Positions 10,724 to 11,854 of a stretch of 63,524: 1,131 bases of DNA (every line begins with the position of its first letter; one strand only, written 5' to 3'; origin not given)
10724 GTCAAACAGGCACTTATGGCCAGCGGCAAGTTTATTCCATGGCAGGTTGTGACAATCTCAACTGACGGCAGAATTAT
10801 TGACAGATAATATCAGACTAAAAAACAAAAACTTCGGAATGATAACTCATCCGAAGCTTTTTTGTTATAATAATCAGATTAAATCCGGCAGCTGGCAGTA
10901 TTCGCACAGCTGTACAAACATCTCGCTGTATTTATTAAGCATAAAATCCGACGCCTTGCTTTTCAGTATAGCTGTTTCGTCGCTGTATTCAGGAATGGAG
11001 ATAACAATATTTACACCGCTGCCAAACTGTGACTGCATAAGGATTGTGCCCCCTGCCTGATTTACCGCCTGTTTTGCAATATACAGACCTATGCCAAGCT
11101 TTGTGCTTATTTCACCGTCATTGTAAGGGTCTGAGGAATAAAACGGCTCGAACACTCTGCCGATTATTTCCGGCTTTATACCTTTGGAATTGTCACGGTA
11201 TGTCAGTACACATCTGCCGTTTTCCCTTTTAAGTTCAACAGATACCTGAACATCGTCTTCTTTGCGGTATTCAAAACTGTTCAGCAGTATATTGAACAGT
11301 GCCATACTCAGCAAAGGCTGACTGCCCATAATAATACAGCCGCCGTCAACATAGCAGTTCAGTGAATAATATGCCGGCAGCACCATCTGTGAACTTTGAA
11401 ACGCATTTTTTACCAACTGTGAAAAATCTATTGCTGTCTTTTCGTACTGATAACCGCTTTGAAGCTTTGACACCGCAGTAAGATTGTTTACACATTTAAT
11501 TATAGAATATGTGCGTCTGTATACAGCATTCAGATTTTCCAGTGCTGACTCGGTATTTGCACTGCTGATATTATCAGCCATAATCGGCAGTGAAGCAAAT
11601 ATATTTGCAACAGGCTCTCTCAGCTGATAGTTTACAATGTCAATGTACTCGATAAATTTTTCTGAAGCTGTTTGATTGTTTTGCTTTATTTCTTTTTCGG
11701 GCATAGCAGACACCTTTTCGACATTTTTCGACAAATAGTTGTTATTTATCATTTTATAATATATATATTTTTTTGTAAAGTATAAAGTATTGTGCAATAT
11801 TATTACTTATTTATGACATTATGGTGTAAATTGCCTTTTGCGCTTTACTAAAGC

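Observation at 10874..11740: Histidine-free histidine-kinase-like protein (Tyr at the phospho-acceptor position) preceded by tandem Spo0A-box-like repeats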

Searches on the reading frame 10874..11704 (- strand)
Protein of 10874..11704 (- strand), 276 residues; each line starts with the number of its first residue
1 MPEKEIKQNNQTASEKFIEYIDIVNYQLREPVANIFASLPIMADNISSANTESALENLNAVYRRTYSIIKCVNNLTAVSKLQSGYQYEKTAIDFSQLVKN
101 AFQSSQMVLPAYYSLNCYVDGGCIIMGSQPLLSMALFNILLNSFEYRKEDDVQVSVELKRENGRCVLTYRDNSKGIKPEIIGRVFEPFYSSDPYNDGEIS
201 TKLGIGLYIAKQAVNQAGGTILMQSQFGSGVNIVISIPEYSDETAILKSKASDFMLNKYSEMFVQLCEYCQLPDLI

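Call 6: search_protein_families(library=pfam, proteins=[window:10874-11704:-], max_evalue=10)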
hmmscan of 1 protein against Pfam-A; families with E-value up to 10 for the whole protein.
window:10874-11704:- (276 aa): 3 families
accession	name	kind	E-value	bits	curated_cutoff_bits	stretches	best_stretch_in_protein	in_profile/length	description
PF02518.31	HATPase_c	-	2.7e-17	63.6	26.4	1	129-239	3-109/111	Histidine kinase-, DNA gyrase B-, and HSP90-like ATPase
PF19230.4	DUF5883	-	0.1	13.1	25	1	53-141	7-94/120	Family of unknown function (DUF5883)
PF00512.31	HisKA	-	0.15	12.6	26.9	1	27-84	12-66/66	His Kinase A (phospho-acceptor) domain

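Call 7: search_protein_families(library=ncbifam, proteins=[window:10874-11704:-], max_evalue=10)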
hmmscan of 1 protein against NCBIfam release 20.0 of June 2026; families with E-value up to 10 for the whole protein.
window:10874-11704:- (276 aa): 74 families (the best 25 are shown)
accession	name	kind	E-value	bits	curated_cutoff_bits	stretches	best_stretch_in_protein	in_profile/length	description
TIGR02966.1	phoR_proteo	equivalog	3.7e-22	78.8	334.2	1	19-232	116-328/333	phosphate regulon sensor histidine kinase PhoR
NF046044.1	PnpS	equivalog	2.3e-19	69.7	400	1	21-238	174-390/390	two-component system histidine kinase PnpS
NF008312.0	PRK11100.1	equivalog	2.8e-19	69.3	356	1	19-239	258-474/477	two-component system sensor histidine kinase CreC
NF033092.0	HK_WalK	equivalog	7.5e-18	64.4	725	1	18-238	373-593/594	cell wall metabolism sensor histidine kinase WalK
NF008468.0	PRK11360.1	equivalog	1.2e-16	60.3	646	1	24-241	403-610/616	two-component system sensor histidine kinase AtoS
NF047874.1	MASE3_PAS_HK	subfamily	2.6e-16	59.6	560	2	136-246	524-632/655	MASE3 domain-containing sensor histidine kinase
NF007837.0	PRK10549.1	equivalog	3.3e-16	59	603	1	20-242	243-461/466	envelope stress sensor histidine kinase BaeS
NF012163.2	BaeS_SmeS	equivalog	8.7e-16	57.9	500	1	19-238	242-457/457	sensor histidine kinase efflux regulator BaeS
NF053855.1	HisKinPhoRBctds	equivalog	1.2e-15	57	500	1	24-237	368-581/583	two-component system sensor histidine kinase PhoR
NF041735.1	hist_kin_RppB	equivalog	1.7e-15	56.7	400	1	26-238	225-438/438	two-component system sensor histidine kinase RppB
NF045900.1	HisKinCpxALeg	equivalog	2.5e-15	56.2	800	1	24-238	238-450/451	two-component system sensor histidine kinase CpxA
NF007007.0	PRK09470.1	equivalog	2e-14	53.4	486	1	69-240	291-460/463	envelope stress sensor histidine kinase CpxA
NF052574.1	HisKinEspCMyxo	equivalog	3.2e-14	52.1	1200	1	49-246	451-644/785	serine histidine kinase EspC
NF041880.1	EPS_EpsF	equivalog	8.1e-14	51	900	1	12-230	269-482/492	response regulator EpsF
NF047465.1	hybrid_HK_LvrA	exception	1.5e-13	49.7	1200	1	20-242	205-425/819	hybrid histidine kinase/response regulator LvrA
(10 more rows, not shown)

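Call 9: find_homologous_proteins(query=window:10874-11704:-, max_evalue=0.001)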
Query window:10874-11704:- (276 aa): 58 proteins with E <= 0.001 among 322 candidates.
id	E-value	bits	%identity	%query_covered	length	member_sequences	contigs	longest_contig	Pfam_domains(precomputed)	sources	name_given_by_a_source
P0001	4.9e-175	598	99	100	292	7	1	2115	PF02518.32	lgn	-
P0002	8.5e-174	594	99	100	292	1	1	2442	PF02518.32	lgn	-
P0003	8.5e-172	587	97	100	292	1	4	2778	PF02518.32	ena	-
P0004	3.4e-171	585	97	100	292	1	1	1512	PF02518.32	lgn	-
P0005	3.0e-170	582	97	100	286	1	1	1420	PF02518.32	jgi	-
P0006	3.2e-170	582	97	100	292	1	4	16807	PF02518.32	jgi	-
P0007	2.7e-157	540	87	100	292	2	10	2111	PF02518.32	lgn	-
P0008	2.4e-135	468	76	100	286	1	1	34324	PF02518.32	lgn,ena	-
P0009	2.9e-133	461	75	100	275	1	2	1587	PF02518.32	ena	-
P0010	1.4e-132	459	75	100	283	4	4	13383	PF02518.32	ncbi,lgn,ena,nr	ncbi:MAG: HAMP domain-containing histidine kinase [Ruminococcaceae bacterium]|nr:HAMP domain-contain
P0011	2.9e-132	458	74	100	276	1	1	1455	PF02518.32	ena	-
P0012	1.4e-130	452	76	100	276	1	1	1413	PF02518.32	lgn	-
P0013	7.9e-126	437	72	100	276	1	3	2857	PF02518.32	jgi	-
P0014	3.7e-124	431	71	100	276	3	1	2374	PF02518.32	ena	-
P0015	3.2e-122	425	70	100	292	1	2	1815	PF02518.32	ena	-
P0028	1.3e-96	341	53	100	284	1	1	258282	PF02518.32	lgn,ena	-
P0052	2.7e-61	225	42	92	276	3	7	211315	PF02518.32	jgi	-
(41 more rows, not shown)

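Call 10: search_solved_structures(query=window:10874-11704:-, max_evalue=0.001, show_alignments=3)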
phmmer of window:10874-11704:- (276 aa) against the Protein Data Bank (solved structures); distinct sequences matched with E-value up to 0.001: 37.
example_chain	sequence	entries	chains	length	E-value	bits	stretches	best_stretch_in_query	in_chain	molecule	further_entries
2c2a_A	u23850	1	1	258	2.5e-14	56.7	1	17-239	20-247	SENSOR HISTIDINE KINASE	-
3dge_A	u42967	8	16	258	2.5e-14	56.7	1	17-239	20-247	Sensor protein | Histidine kinase | Sensor histidine kinase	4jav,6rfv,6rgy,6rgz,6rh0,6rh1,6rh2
5uht_A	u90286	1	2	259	2.5e-14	56.7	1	17-239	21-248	Sensor histidine kinase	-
6azr_A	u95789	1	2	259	2.5e-14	56.7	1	17-239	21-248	Sensor histidine kinase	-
4jas_A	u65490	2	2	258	3.3e-14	56.3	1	17-239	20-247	Histidine kinase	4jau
6rh7_A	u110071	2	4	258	8.8e-14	54.9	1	18-239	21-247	Sensor histidine kinase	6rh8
6paj_A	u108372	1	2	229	1.6e-11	47.5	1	19-239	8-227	Sensor protein SrrB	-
5c93_A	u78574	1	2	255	4.9e-11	45.9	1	19-239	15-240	Histidine kinase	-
4u7n_A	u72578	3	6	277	6.1e-11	45.6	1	19-239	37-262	Histidine protein kinase sensor protein | Histidine kinase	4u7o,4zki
4i5s_A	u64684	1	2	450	1.8e-10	44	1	20-246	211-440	Putative histidine kinase CovS; VicK-like protein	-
6lgq_C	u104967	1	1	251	1.1e-09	41.5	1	24-240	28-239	Histidine kinase KdpD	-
4biu_A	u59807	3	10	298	1.3e-09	41.2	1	24-241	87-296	SENSOR PROTEIN CPXA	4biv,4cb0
4biw_A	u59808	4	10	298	1.3e-09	41.2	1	24-241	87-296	SENSOR PROTEIN CPXA | Sensor histidine kinase CpxA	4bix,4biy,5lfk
4biz_A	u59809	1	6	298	2.5e-09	40.3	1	55-241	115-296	SENSOR PROTEIN CPXA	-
8u4x_A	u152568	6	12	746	6e-09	39.1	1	13-238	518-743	histidine kinase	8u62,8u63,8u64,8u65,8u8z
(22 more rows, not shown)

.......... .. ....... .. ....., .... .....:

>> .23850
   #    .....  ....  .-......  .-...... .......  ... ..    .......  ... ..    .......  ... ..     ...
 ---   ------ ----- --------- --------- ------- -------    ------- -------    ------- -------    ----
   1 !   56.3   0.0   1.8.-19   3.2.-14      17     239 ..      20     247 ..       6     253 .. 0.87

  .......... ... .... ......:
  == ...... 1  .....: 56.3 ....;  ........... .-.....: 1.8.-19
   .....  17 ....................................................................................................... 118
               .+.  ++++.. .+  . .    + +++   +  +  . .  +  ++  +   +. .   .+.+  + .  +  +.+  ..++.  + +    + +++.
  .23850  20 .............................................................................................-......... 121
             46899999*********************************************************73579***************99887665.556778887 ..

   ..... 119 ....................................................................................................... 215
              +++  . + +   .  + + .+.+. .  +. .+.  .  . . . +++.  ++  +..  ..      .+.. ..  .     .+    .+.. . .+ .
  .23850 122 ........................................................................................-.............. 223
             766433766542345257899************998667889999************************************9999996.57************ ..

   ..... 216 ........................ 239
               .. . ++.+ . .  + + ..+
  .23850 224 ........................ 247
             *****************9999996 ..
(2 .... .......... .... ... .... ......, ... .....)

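Call 16: find_encoding_contigs(protein=P0028, flank=8000, max_places=2)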
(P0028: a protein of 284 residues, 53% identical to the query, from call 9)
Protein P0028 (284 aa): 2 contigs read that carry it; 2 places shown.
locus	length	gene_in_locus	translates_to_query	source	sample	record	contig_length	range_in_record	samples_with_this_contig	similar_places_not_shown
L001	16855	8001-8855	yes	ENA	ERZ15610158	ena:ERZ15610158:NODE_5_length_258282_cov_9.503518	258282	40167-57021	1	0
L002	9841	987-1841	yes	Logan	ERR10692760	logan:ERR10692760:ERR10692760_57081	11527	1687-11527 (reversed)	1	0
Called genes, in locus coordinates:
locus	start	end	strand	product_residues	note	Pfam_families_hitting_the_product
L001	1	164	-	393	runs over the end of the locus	PF00657:Lipase_GDSL, PF13472:Lipase_GDSL_2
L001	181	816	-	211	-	PF00702:Hydrolase, PF08282:Hydrolase_3 (faint), PF12710:HAD, PF13419:HAD_2, PF13242:Hydrolase_like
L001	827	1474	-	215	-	PF00702:Hydrolase, PF12710:HAD, PF13419:HAD_2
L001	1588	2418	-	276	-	PF01522:Polysacc_deac_1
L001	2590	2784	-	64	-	-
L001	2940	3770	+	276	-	PF08543:Phos_pyr_kin, PF00294:PfkB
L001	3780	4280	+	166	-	PF00588:SpoU_methylase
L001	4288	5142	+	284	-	PF02645:DegV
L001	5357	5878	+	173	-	PF06177:QueT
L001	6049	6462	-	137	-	PF00892:EamA, PF05653:Mg_trans_NIPA (weak)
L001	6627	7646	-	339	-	PF00044:Gp_dh_N, PF02800:Gp_dh_C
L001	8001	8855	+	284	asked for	PF02518:HATPase_c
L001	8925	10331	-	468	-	PF03616:Glt_symporter (weak)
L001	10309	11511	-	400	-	PF01553:Acyltransferase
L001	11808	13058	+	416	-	PF05195:AMP_N, PF00557:Peptidase_M24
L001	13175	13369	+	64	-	-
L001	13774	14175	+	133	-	-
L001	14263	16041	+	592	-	PF00496:SBP_bac_5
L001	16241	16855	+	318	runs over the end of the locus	PF19300:BPD_transp_1_N (weak), PF00528:BPD_transp_1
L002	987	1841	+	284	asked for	PF02518:HATPase_c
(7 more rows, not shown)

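Call 17: find_encoding_contigs(protein=P0052, flank=8000, max_places=2)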
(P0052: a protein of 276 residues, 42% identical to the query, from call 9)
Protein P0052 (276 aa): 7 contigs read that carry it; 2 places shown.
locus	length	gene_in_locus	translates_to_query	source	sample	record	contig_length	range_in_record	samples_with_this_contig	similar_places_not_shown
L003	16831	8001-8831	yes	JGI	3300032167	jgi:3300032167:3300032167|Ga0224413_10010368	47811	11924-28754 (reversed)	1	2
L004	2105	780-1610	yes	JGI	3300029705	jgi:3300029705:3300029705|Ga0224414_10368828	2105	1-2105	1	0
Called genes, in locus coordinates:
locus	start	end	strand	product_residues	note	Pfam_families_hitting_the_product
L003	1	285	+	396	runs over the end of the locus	PF00162:PGK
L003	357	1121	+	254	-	PF00121:TIM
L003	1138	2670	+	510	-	PF01676:Metalloenzyme, PF06415:iPGM_N, PF01663:Phosphodiest (weak)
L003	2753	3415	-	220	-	PF02645:DegV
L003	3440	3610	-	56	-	PF02645:DegV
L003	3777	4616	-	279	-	PF02645:DegV, PF13684:FakA-like_C (weak)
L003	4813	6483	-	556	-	PF02310:B12-binding, PF04055:Radical_SAM, PF13311:DUF4080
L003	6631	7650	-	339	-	PF00044:Gp_dh_N, PF02800:Gp_dh_C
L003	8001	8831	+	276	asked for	PF02518:HATPase_c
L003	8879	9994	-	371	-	-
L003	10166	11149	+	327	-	PF08486:SpoIID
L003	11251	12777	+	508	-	-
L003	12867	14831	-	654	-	-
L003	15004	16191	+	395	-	PF01546:Peptidase_M20, PF07687:M20_dimer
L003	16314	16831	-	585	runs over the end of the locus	-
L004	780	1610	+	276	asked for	PF02518:HATPase_c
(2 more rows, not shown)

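Call 19: find_related_loci(query=A2, collection=genome_contigs, flank=6000)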
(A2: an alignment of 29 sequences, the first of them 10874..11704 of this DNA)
Query A2 (276 aa) in genome_contigs; peptide patterns used: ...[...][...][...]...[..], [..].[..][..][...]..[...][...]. (x = any residue, [..] = any of these).
202 stretches matched a pattern; 28 encode a relative of the query (tblastn E <= 1e-3); 28 distinct loci.
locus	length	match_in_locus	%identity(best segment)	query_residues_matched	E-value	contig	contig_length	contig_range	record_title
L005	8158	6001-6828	75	1-276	3e-141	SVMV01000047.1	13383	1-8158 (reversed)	MAG: Oscillospiraceae bacterium isolate SIG522 NODE_78279_length_13383_cov_6.529421, whole genome shotgun sequence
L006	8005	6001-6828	72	1-276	9e-133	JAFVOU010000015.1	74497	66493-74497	MAG: Oscillospiraceae bacterium isolate RGIG5258 Sheep_Colon-1__c245196, whole genome shotgun sequence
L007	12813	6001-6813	59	7-276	1e-104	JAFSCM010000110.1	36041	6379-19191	MAG: Oscillospiraceae bacterium isolate RGIG3017 Goat_Rectum-3__c598637, whole genome shotgun sequence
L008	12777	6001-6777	55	18-275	3e-99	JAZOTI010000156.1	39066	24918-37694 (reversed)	MAG: Oscillospiraceae bacterium isolate T1900045539_YK20190233.MAGScoT_cleanbin_000023 SGB_7791_k141_2744996, whole geno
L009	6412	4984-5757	54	18-275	5e-98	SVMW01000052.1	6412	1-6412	MAG: Oscillospiraceae bacterium isolate SIG523 NODE_176644_length_6412_cov_5.776770, whole genome shotgun sequence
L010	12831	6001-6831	53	1-275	1e-93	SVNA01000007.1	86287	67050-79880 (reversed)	MAG: Oscillospiraceae bacterium isolate SIG527 NODE_6658_length_86287_cov_3.005002, whole genome shotgun sequence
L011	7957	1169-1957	50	15-276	2e-92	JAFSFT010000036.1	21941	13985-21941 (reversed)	MAG: Oscillospiraceae bacterium isolate RGIG3102 Goat_Rectum-6__c465628, whole genome shotgun sequence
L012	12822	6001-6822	51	3-275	1e-89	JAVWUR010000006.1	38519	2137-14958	MAG: Oscillospiraceae bacterium isolate CGS3Y4-bin26 NODE_6_length_38519_cov_3.600307, whole genome shotgun sequence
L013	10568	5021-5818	49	11-276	1e-86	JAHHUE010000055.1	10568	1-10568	MAG: Oscillospiraceae bacterium isolate MAG100 MAG100_55, whole genome shotgun sequence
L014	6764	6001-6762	47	7-259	6e-80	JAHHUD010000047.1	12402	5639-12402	MAG: Oscillospiraceae bacterium isolate MAG099 MAG099_47, whole genome shotgun sequence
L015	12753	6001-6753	42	24-275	6e-65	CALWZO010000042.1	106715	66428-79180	MAG: uncultured Clostridia bacterium isolate E22__bin174 genome assembly, contig: E22__k127_168769, whole genome shotgun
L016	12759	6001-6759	38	22-275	5e-65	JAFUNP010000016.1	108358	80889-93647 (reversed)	MAG: Oscillospiraceae bacterium isolate RGIG4658 Roe_deer_Rectum-4__c167954, whole genome shotgun sequence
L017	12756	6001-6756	41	24-276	4e-65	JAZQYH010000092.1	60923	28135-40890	MAG: Oscillospiraceae bacterium isolate T1900045161_TC20190155.MAGScoT_cleanbin_000005 SGB_5058_k141_703950, whole genom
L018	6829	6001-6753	42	24-275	4e-64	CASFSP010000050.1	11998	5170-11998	uncultured Oscillospiraceae bacterium isolate Batch2_idba_bin.786 genome assembly, contig: Batch2_idba_bin.786.fa_k87_64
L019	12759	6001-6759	39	22-275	3e-63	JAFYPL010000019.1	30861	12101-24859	MAG: Oscillospiraceae bacterium isolate RGIG7302 Water_buffalos_Cecum-4__c299917, whole genome shotgun sequence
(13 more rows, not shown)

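Call 34: predict_structure(alignment_id=A2)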
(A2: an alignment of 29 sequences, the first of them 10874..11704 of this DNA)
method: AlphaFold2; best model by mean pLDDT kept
length: 276 residues; sequences in the alignment: 29
mean_pLDDT: 84.5   pTM: 0.84
mean pLDDT of the five models: 84.5, 82.7, 82.3, 82.1, 78.5
residues with pLDDT >= 90: 130; 70-90: 108; 50-70: 22; < 50: 16
segments of 3 or more residues with pLDDT < 50: 1-15
pLDDT, mean of each block of 10 residues (from residue 1): 36 51 74 88 91 88 90 89 90 96 93 96 94 95 85 96 96 85 80 59 82 96 88 96 83 81 91 74
secondary structure, 60 per line:
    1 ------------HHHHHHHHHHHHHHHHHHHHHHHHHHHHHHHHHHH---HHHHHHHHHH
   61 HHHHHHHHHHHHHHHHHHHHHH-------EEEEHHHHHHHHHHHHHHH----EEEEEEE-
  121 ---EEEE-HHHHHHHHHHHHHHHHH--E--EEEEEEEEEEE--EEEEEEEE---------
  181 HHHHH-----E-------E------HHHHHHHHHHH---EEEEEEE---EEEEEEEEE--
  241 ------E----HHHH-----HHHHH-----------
elements in order: H13-47 H51-82 E90-93 H94-108 E113-119 E124-127 H129-145 E151-161 E164-171 H181-185 H206-216 E220-226 E230-238 H252-255 H261-265

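Call 37: fold_search(model_id=the predicted structure, library=pdb)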
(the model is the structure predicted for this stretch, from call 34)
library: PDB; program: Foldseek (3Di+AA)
matches with E <= 10: 891; with E <= 0.001: 347
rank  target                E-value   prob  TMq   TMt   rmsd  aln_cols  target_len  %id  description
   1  3dge_A                5.0e-16  1.00  0.70  0.80   3.0       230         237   23  Structure of a histidine kinase-response regulator complex reveals insights into Two-component signaling and a novel c (released 2009-07-07)
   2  6rh0_B                5.0e-16  1.00  0.69  0.80   3.5       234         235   25  Revisiting pH-gated conformational switch. Complex HK853-RR468 pH 5.5 (released 2020-02-19)
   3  9a5d_A                5.6e-16  1.00  0.65  0.32   4.8       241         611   22  Integrative model of WALK-YYCH by crosslinking MS and deep learning (released 2024-09-18)
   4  4u7o_A                5.9e-16  1.00  0.63  0.72   4.4       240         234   22  Active histidine kinase bound with ATP (released 2015-09-02)
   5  6rgz_A                6.6e-16  1.00  0.69  0.80   3.7       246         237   24  Revisiting pH-gated conformational switch. Complex HK853-RR468 pH 6.5 (released 2020-02-19)
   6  6rh0_A                7.9e-16  1.00  0.70  0.81   3.0       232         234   24  Revisiting pH-gated conformational switch. Complex HK853-RR468 pH 5.5 (released 2020-02-19)
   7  6rh8_A                8.8e-16  1.00  0.68  0.79   3.5       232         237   25  Revisiting pH-gated conformational switch. Complex HK853 mutant H260A -RR468 mutant D53A pH 5.3 (released 2020-02-19)
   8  6rfv_B                9.8e-16  1.00  0.69  0.81   2.9       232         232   24  Revisiting pH-gated conformational switch. Complex HK853-RR468 pH 7 (released 2020-02-19)
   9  6rgy_B                1.0e-15  1.00  0.71  0.81   2.9       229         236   24  Revisiting pH-gated conformational switch. Complex HK853-RR468 pH 7.5 (released 2020-02-19)
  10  6rgy_A                1.6e-15  1.00  0.70  0.81   2.9       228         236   24  Revisiting pH-gated conformational switch. Complex HK853-RR468 pH 7.5 (released 2020-02-19)
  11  6azr_A                2.4e-15  1.00  0.68  0.79   3.2       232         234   24  Crystal structure of the T264A HK853cp-BeF3-RR468 complex (released 2017-12-27)
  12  6rh7_A                2.5e-15  1.00  0.71  0.81   3.6       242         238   24  Revisiting pH-gated conformational switch. Complex HK853 mutant H260A -RR468 mutant D53A pH 7.5 (released 2020-02-19)
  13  5c93_A                3.0e-15  1.00  0.62  0.71   4.4       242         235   21  Histidine kinase with ATP (released 2016-07-27)
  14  5uht_A                3.2e-15  1.00  0.67  0.77   3.3       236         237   25  Structure of the Thermotoga maritima HK853-BeF3-RR468 complex at pH 5.0 (released 2017-12-27)
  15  6rfv_A                3.6e-15  1.00  0.68  0.80   3.4       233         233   25  Revisiting pH-gated conformational switch. Complex HK853-RR468 pH 7 (released 2020-02-19)
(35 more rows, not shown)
